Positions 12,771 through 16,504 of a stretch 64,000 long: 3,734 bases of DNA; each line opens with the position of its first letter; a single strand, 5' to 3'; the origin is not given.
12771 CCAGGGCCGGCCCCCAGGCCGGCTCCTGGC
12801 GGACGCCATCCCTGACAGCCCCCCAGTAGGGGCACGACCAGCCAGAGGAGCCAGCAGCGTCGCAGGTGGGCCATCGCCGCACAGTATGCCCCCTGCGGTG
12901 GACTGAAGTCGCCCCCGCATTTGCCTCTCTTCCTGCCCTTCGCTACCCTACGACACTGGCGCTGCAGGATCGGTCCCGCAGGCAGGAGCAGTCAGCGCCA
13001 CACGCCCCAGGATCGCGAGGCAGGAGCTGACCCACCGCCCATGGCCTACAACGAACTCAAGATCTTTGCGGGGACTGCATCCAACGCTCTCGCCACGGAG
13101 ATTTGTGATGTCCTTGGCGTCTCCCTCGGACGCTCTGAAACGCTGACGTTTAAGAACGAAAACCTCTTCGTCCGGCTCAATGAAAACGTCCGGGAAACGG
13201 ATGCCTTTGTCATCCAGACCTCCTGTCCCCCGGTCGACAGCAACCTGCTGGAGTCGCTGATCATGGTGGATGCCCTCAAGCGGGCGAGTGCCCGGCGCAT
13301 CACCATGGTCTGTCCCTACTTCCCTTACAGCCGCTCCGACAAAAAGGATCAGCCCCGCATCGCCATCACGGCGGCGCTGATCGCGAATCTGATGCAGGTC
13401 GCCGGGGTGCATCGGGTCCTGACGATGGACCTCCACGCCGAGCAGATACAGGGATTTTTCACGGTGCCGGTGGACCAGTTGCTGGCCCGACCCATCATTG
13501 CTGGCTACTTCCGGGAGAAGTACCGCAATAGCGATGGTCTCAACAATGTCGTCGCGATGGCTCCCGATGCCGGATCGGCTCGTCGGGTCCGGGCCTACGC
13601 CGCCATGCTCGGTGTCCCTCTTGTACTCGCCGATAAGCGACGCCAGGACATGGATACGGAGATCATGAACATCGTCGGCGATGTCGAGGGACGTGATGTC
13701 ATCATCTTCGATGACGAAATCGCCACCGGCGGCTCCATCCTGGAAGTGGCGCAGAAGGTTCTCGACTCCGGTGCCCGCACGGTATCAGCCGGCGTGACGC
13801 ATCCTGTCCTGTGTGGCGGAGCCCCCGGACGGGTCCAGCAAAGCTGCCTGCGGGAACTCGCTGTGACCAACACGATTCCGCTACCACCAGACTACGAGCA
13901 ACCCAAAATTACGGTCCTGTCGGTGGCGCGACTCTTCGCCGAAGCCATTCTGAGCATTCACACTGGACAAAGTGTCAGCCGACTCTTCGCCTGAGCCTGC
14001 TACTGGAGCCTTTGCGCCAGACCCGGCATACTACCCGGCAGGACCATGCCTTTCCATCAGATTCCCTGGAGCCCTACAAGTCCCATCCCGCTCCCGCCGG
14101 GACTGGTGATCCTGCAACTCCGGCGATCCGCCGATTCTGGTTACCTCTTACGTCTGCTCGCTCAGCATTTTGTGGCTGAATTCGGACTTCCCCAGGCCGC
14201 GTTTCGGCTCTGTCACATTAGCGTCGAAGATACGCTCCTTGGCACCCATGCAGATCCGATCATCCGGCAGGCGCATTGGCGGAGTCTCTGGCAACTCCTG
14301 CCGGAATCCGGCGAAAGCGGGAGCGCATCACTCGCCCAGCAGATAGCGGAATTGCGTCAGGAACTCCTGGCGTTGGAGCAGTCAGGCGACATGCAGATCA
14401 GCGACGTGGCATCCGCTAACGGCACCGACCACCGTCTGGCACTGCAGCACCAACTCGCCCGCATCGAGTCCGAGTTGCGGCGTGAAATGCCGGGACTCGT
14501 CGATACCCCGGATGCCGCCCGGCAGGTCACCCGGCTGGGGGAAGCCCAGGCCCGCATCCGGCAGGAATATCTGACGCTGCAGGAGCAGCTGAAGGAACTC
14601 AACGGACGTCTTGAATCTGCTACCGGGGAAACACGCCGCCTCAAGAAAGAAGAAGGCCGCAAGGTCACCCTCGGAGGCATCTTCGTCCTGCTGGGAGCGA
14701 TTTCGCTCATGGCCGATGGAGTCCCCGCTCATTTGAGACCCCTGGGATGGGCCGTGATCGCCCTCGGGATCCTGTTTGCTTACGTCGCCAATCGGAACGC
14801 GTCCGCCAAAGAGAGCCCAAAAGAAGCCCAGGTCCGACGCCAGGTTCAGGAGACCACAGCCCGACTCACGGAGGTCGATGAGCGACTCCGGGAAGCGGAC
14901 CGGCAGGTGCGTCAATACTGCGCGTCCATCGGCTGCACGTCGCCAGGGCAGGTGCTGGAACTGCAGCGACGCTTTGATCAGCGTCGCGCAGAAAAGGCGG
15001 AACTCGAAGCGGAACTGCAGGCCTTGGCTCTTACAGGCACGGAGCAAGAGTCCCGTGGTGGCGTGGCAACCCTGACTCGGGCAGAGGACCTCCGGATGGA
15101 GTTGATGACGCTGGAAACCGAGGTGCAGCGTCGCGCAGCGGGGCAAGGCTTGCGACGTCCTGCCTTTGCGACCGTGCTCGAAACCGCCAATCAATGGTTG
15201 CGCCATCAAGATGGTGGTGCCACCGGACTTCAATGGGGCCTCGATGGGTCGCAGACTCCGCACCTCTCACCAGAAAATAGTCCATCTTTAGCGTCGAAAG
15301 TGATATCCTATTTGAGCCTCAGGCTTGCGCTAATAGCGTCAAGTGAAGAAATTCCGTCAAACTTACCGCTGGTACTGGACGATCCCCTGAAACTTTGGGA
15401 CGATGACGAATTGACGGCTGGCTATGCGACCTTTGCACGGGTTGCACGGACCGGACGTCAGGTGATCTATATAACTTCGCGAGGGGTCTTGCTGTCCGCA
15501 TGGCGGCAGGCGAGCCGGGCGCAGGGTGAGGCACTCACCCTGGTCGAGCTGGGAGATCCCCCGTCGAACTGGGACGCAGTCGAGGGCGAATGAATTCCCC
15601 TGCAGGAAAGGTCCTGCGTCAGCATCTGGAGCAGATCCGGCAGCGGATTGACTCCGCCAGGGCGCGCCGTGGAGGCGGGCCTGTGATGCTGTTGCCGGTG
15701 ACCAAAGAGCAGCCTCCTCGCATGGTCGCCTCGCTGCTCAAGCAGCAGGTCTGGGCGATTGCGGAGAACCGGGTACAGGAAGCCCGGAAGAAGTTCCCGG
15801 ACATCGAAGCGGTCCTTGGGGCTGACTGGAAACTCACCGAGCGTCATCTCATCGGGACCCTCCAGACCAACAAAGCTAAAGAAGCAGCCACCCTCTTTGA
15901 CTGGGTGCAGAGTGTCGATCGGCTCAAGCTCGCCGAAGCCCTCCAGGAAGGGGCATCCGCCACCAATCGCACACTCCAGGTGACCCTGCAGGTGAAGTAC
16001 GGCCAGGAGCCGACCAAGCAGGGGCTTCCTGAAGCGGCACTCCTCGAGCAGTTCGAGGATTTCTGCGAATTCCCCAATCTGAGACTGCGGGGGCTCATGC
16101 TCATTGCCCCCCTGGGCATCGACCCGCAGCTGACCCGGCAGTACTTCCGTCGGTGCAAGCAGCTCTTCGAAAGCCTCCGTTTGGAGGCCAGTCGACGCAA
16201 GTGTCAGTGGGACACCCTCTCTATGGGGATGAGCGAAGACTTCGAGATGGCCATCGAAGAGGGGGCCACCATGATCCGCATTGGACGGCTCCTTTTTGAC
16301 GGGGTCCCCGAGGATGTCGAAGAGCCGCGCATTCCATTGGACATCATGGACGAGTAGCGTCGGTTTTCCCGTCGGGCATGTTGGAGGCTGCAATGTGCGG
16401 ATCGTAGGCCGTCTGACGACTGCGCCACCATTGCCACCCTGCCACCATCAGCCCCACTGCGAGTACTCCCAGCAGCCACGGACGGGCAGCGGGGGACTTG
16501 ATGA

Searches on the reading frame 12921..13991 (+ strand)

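Call 52: search_protein_families(library=pfam, proteins=[window:12921-13991:+], max_evalue=0.0001)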
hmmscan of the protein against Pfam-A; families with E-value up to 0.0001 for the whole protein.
window:12921-13991:+ (357 aa): 3 families
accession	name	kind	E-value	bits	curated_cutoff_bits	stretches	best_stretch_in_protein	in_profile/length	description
PF13793.12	Pribosyltran_N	-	1.3e-43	148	25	1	46-162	1-117/117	N-terminal domain of ribose phosphate pyrophosphokinase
PF14572.12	Pribosyl_synth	-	5.3e-20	72.6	27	1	249-356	75-183/184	Phosphoribosyl synthetase-associated domain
PF00156.33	Pribosyltran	-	5.3e-11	42.5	26.3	1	185-293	3-123/158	Phosphoribosyl transferase domain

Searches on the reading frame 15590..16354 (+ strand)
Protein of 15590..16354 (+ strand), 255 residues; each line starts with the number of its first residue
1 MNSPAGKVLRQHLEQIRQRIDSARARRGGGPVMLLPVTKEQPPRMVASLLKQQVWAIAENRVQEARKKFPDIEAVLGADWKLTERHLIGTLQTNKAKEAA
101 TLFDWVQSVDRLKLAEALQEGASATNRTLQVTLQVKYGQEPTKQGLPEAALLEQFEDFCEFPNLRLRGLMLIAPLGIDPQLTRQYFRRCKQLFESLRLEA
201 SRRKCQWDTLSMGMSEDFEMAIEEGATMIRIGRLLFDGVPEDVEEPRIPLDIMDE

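Call 53: search_protein_families(library=pfam, proteins=[window:15590-16354:+], max_evalue=0.0001)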
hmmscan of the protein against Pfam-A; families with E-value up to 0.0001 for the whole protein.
window:15590-16354:+ (255 aa): 1 family
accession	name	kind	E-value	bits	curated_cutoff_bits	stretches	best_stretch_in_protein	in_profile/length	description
PF01168.26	Ala_racemase_N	-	6.8e-17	62.3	24.1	1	12-236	2-216/220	Alanine racemase, N-terminal domain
